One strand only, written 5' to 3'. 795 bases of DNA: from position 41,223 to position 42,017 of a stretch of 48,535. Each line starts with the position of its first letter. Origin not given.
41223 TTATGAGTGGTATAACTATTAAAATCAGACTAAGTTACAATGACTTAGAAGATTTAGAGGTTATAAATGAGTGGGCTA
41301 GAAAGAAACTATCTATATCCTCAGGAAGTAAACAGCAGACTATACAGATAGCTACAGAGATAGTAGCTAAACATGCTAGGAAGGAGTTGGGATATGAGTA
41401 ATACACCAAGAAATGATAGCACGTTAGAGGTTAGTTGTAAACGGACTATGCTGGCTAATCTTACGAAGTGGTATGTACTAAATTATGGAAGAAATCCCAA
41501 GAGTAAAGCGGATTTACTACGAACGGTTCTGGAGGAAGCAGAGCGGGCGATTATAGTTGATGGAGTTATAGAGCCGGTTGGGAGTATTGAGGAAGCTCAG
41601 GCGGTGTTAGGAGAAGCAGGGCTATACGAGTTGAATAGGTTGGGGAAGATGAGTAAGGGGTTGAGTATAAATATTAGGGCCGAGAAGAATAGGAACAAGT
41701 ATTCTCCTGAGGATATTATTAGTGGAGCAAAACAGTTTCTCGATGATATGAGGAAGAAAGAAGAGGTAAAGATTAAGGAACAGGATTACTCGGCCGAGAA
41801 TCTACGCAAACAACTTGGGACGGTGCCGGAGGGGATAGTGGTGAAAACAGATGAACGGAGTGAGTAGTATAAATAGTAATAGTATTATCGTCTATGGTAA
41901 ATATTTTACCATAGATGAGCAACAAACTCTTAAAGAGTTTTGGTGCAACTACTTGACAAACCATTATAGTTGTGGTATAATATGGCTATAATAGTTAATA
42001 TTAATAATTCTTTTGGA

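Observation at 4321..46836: Dispersed family of fixed-length 23-bp palindromes (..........-W3-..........) at gene junctions on both arms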

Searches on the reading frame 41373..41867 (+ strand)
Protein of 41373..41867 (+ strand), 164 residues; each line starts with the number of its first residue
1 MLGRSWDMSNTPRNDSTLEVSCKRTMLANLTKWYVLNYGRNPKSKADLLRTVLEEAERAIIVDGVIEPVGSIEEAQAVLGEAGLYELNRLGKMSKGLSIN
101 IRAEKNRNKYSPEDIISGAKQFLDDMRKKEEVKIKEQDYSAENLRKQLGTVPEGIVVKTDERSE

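Call 18: search_protein_families(library=pfam, proteins=[window:41373-41867:+], max_evalue=0.01)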
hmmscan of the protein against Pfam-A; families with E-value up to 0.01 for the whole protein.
window:41373-41867:+ (164 aa): 0 families

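Call 19: search_protein_families(library=phrogs, proteins=[window:41373-41867:+], max_evalue=0.001)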
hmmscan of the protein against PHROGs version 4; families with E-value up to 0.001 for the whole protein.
window:41373-41867:+ (164 aa): 0 families

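Call 80: find_homologous_proteins(query=window:41373-41867:+, max_evalue=0.001)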
Query window:41373-41867:+ (164 aa): 3 proteins with E <= 0.001 among 56 candidates.
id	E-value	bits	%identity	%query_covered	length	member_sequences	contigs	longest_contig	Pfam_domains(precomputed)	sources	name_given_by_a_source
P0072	6.1e-100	350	100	100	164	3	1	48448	-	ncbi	-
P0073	9.0e-44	167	53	79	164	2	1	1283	-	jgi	-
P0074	9.0e-42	161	56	93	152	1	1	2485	-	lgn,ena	-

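Call 96: predict_structure(alignment_id=A5)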
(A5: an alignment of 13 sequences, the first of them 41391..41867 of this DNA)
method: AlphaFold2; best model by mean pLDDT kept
length: 158 residues; sequences in the alignment: 13
mean_pLDDT: 70.4   pTM: 0.43
mean pLDDT of the five models: 70.4, 70.2, 69.2, 68.4, 68.3
residues with pLDDT >= 90: 35; 70-90: 48; 50-70: 40; < 50: 35
segments of 3 or more residues with pLDDT < 50: 1-5, 85-99, 126-128, 152-158
pLDDT, mean of each block of 10 residues (from residue 1): 51 85 96 94 92 88 83 79 47 45 66 78 53 66 54 42
secondary structure, 60 per line:
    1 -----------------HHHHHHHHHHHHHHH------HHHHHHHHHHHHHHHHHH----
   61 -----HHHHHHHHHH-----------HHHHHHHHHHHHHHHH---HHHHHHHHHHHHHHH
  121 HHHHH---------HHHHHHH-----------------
elements in order: H18-32 H39-56 H66-75 H87-102 H106-125 H135-141

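Call 99: fold_search(model_id=the predicted structure, library=pdb)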
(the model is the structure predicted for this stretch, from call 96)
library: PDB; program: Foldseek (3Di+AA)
matches with E <= 10: 20; with E <= 0.001: 0
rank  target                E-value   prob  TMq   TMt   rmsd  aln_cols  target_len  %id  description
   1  8trg_I                2.8e+00  0.15  0.15  0.13  10.8        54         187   22  Structure of full-length LexA bound to a RecA filament (released 2023-11-15)
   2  2ee7_MODEL_1_A        5.6e+00  0.01  0.15  0.18  17.1       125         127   14  Solution structure of the CH domain from human Sperm flagellar protein 1 (released 2007-08-21)
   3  4fxe_A                6.8e+00  0.03  0.18  0.33  13.1        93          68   17  Crystal structure of the intact E. coli RelBE toxin-antitoxin complex (released 2012-08-29)
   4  8i7r_E                6.8e+00  0.01  0.13  0.08  70.4       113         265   12  In situ structure of axonemal doublet microtubules in mouse sperm with 48-nm repeat (released 2023-10-11)
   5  8c47_A                7.3e+00  0.04  0.14  0.07  13.0        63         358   14  Leishmania ATP-actin monomer in complex with Leishmania profilin (released 2024-03-06)
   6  9dtq_D                7.3e+00  0.03  0.18  0.21  18.6       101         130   10  The structure of HDAC2-CoREST in complex with KBTBD4R313PRR mutant (released 2024-11-27)
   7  9xqs_F                7.3e+00  0.01  0.13  0.11  21.4       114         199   17  Structure of the inner peripheral region in the phage phiKZ baseplate complex (released 2026-02-11)
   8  9fjo_A                7.9e+00  0.04  0.13  0.06   6.4        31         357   19  Structure of the undecorated pointed end of F-actin (released 2024-09-11)
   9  1osa                  7.9e+00  0.02  0.13  0.14  13.6        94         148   12  CRYSTAL STRUCTURE OF RECOMBINANT PARAMECIUM TETRAURELIA CALMODULIN AT 1.68 ANGSTROMS RESOLUTION (released 1993-10-31)
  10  9ntm_1A               7.9e+00  0.01  0.14  0.16  17.2       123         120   13  SPEF1 bound to 14-pf microtubule (released 2025-07-23)
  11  4ml0_G                8.4e+00  0.03  0.18  0.30  12.7        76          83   13  Crystal structure of E.coli DinJ-YafQ complex (released 2014-06-25)
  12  6sa9_A                8.4e+00  0.03  0.14  0.16   6.7        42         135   26  Endogenous Retrovirus HML2 Capsid NTD (released 2020-01-01)
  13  8i9v_CY               8.4e+00  0.02  0.15  0.11  15.1       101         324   17  Cryo-EM structure of a Chaetomium thermophilum pre-60S ribosomal subunit - State Dbp10-2 (released 2023-05-17)
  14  9qvm_v                8.4e+00  0.01  0.13  0.15  13.5       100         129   16  Cryo-EM reconstruction of the NEDD1 anchor protein and CDK5RAP2 bound to the gamma-tubulin ring complex (released 2025-05-21)
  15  9d83_A                8.4e+00  0.01  0.12  0.06  26.9       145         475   13  Shigella flexneri bacteriophage B2 tail (released 2025-01-15)
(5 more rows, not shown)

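Call 127: search_protein_families(library=ncbifam, proteins=[window:41391-41867:+], max_evalue=0.01)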
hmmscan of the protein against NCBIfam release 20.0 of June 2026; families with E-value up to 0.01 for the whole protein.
window:41391-41867:+ (158 aa): 0 families

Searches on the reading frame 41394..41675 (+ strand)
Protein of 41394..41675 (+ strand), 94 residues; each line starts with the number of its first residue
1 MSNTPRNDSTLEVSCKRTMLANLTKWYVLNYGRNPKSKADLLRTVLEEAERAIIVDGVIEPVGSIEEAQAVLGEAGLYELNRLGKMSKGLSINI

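Call 83: search_solved_structures(query=A4, max_evalue=10, show_alignments=3)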
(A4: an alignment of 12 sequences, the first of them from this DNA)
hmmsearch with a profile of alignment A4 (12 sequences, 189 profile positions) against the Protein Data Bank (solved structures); distinct sequences matched with E-value up to 10: 9.
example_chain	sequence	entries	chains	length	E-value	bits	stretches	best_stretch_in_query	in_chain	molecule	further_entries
5ytp_A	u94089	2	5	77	0.06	16.3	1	1-56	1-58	TTHA0139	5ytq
2lr0_A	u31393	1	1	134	0.33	13.9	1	43-72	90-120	P-loop ntpase fold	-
7mwr_B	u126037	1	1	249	0.39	13.6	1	13-81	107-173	LHD101B4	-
2lci_A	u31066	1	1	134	0.41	13.6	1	43-72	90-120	Protein OR36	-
2lrh_A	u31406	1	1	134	0.41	13.6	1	43-72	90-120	De novo designed protein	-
5cwb_A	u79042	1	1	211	0.58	13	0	13-83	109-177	Designed helical repeat protein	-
8cwy_A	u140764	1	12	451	2.2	11.2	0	16-57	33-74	T32-15-1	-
8cws_A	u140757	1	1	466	2.7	10.9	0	16-57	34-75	F4132-2 Chain A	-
6vfi_A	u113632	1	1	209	5.6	9.8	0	13-59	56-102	O43_dn18A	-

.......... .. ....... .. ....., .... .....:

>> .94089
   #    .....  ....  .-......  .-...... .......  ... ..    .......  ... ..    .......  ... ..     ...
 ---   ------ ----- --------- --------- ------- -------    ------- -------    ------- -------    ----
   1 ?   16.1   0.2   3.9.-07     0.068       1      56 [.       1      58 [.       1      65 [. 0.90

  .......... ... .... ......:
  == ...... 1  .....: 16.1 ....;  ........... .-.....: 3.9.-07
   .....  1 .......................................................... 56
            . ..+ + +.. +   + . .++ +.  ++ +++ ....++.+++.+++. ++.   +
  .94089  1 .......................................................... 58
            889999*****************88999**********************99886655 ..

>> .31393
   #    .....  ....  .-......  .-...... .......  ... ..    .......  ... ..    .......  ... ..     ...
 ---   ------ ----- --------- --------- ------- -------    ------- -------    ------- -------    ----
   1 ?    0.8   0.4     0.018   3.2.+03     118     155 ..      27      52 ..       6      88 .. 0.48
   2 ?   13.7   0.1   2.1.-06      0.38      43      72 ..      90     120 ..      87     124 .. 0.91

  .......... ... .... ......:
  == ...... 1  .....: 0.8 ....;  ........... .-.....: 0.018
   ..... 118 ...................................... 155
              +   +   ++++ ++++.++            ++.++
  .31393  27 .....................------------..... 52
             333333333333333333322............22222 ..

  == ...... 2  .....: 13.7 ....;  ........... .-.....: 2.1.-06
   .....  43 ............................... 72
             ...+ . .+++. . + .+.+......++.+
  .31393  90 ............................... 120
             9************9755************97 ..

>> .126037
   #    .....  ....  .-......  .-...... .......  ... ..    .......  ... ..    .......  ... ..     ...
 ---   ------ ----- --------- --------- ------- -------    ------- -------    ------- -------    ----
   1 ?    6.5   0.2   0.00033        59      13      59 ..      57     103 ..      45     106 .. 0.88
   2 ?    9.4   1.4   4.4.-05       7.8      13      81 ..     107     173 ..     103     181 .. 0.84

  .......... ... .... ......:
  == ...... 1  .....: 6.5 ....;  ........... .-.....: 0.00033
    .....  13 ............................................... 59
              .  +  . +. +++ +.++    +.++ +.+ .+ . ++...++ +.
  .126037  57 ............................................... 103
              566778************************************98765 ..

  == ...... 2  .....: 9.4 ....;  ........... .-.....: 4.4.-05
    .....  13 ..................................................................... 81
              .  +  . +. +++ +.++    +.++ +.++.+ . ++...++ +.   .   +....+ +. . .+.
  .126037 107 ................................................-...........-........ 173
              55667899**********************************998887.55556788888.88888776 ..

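Call 85: find_homologous_proteins(query=A4, max_evalue=0.001)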
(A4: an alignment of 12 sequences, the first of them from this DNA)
Query A4 (12 sequences) (94 aa, profile of the alignment): 13 proteins with E <= 0.001 among 2761 candidates.
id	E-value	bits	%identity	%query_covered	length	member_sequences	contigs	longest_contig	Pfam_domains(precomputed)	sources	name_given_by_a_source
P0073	5.7e-79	282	82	70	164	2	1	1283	-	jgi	-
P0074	1.6e-62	229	66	95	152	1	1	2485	-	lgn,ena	-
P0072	1.3e-52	196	100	100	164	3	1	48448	-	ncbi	-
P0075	1.0e-30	125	36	88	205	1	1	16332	-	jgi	jgi:hypothetical protein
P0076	3.8e-30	123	37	83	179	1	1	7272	-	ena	-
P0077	9.2e-29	118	34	95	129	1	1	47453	-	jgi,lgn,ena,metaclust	metaclust:\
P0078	6.4e-26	109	37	88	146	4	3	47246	-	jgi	jgi:hypothetical protein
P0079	8.8e-25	105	39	79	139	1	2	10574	-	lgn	-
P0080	3.8e-19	87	-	-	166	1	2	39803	-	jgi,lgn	jgi:hypothetical protein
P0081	3.8e-18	84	-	-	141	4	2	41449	-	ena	-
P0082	4.0e-17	81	43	15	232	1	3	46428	-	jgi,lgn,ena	-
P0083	5.2e-16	77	32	73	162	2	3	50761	-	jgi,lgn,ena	-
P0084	4.9e-10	57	34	31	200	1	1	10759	-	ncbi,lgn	-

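Call 88: find_encoding_contigs(protein=P0078, flank=10000, max_places=1)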
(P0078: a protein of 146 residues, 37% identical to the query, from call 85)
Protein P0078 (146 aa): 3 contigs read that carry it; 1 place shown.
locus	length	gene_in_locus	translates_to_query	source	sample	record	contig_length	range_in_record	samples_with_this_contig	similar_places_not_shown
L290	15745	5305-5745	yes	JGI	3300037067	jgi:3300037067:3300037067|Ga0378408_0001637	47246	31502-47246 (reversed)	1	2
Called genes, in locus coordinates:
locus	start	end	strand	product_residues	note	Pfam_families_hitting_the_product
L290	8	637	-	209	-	-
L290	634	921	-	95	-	-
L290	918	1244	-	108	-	-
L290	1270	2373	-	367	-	-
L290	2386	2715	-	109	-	PF13290:CHB_HEX_C_1 (faint)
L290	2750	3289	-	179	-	-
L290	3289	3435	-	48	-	-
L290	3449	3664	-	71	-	-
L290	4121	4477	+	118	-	-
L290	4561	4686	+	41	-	-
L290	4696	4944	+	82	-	-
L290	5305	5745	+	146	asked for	-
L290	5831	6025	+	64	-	-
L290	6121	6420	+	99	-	-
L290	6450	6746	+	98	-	-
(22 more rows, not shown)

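Call 89: find_encoding_contigs(protein=P0079, flank=10000, max_places=1)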
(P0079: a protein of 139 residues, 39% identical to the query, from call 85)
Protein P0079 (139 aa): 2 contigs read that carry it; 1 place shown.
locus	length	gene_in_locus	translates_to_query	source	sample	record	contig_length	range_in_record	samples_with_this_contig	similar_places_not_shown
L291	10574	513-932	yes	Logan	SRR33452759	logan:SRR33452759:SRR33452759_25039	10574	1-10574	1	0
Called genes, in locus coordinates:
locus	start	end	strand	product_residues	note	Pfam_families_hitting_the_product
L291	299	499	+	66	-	-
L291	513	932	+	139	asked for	-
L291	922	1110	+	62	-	-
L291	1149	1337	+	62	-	-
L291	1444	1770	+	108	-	-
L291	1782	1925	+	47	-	-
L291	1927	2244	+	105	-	-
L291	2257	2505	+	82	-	-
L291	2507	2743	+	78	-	-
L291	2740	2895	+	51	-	-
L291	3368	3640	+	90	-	-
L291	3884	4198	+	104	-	-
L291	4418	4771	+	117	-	-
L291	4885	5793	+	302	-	PF01068:DNA_ligase_A_M, PF09414:RNA_ligase (weak), PF14743:DNA_ligase_OB_2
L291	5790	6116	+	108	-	PF23992:Pam3_gp32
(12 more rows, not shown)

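Call 90: find_encoding_contigs(protein=P0083, flank=10000, max_places=1)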
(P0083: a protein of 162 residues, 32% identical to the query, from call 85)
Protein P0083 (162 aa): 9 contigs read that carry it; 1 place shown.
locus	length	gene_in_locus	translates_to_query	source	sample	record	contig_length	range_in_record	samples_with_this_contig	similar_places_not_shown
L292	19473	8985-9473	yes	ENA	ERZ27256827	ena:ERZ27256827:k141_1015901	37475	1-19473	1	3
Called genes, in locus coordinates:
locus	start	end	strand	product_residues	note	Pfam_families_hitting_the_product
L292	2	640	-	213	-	?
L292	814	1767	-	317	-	-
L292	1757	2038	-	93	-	-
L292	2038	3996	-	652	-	PF23899:SU10_portal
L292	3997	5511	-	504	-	PF17289:Terminase_6C (weak)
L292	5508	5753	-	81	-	-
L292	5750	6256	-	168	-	-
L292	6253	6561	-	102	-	-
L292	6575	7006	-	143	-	PF18925:DUF5675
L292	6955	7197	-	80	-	-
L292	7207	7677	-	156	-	-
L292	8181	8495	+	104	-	-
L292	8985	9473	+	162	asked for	-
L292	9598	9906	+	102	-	-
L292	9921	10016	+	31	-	-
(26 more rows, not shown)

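Call 91: find_encoding_contigs(protein=P0084, flank=10000, max_places=1)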
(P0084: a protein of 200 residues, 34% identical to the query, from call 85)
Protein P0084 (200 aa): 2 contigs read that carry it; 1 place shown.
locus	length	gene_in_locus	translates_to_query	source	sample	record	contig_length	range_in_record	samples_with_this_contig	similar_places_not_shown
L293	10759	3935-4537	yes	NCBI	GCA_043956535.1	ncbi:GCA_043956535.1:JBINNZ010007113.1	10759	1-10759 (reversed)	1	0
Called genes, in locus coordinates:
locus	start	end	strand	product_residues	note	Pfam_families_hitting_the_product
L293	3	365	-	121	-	?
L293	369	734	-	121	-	-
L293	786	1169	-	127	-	-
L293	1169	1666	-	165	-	-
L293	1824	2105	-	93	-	-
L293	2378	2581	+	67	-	-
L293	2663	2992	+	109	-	-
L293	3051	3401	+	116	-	-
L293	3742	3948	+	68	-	-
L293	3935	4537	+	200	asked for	-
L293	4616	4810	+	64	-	-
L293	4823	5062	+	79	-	-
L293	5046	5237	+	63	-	-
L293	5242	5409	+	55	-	-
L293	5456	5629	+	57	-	PF00684:DnaJ_CXXCXGXG (weak), PF15777:Anti-TRAP (weak)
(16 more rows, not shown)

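Call 92: find_encoding_contigs(protein=P0080, flank=10000, max_places=1)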
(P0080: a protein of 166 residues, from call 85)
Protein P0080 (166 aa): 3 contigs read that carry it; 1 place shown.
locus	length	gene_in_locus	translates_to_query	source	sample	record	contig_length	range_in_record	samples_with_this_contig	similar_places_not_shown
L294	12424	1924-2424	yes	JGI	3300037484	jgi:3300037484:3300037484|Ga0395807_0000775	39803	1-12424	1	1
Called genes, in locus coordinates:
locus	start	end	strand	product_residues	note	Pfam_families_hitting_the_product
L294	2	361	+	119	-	?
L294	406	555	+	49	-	-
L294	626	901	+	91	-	-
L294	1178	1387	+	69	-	-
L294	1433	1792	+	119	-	-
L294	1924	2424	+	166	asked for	-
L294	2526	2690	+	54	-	-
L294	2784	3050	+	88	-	-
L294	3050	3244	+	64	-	-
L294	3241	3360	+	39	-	-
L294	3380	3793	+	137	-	-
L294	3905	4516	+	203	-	PF00303:Thymidylat_synt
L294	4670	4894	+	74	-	-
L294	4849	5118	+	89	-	-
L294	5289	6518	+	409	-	PF13148:DUF3987 (weak)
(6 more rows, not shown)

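Call 93: find_encoding_contigs(protein=P0081, flank=10000, max_places=1)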
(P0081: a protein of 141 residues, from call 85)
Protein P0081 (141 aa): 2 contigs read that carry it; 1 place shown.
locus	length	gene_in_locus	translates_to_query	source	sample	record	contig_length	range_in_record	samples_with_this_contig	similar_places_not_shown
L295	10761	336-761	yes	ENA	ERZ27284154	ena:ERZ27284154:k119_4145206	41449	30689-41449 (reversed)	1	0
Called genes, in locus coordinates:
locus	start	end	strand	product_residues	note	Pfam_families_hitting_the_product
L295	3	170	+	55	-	?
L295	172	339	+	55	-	-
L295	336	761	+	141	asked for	-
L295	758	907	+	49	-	-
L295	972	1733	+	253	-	PF01764:Lipase_3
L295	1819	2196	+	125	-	-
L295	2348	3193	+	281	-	-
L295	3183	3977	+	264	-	PF13479:AAA_24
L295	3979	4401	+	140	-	-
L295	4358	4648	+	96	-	-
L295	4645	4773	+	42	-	-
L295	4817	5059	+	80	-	PF11753:DUF3310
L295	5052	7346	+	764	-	PF03167:UDG, PF01612:DNA_pol_A_exo1, PF00476:DNA_pol_A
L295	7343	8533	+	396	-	PF13148:DUF3987 (faint)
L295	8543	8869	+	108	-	-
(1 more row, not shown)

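Call 94: find_encoding_contigs(protein=P0076, flank=10000, max_places=1)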
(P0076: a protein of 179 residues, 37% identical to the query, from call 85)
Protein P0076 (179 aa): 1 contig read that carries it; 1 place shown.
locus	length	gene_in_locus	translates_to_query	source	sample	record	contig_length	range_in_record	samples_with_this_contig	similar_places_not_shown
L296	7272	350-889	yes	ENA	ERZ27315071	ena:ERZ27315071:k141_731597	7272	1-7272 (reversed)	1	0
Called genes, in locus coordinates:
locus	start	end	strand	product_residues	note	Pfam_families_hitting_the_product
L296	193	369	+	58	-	-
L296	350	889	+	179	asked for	-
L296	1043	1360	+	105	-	-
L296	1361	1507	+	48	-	-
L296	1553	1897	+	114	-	-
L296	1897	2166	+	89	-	-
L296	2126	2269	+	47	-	-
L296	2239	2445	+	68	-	-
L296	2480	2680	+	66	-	-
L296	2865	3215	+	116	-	-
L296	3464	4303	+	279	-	PF01068:DNA_ligase_A_M, PF09414:RNA_ligase (weak), PF14743:DNA_ligase_OB_2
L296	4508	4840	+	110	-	PF23992:Pam3_gp32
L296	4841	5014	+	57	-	-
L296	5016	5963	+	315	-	PF12705:PDDEXK_1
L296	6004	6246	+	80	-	-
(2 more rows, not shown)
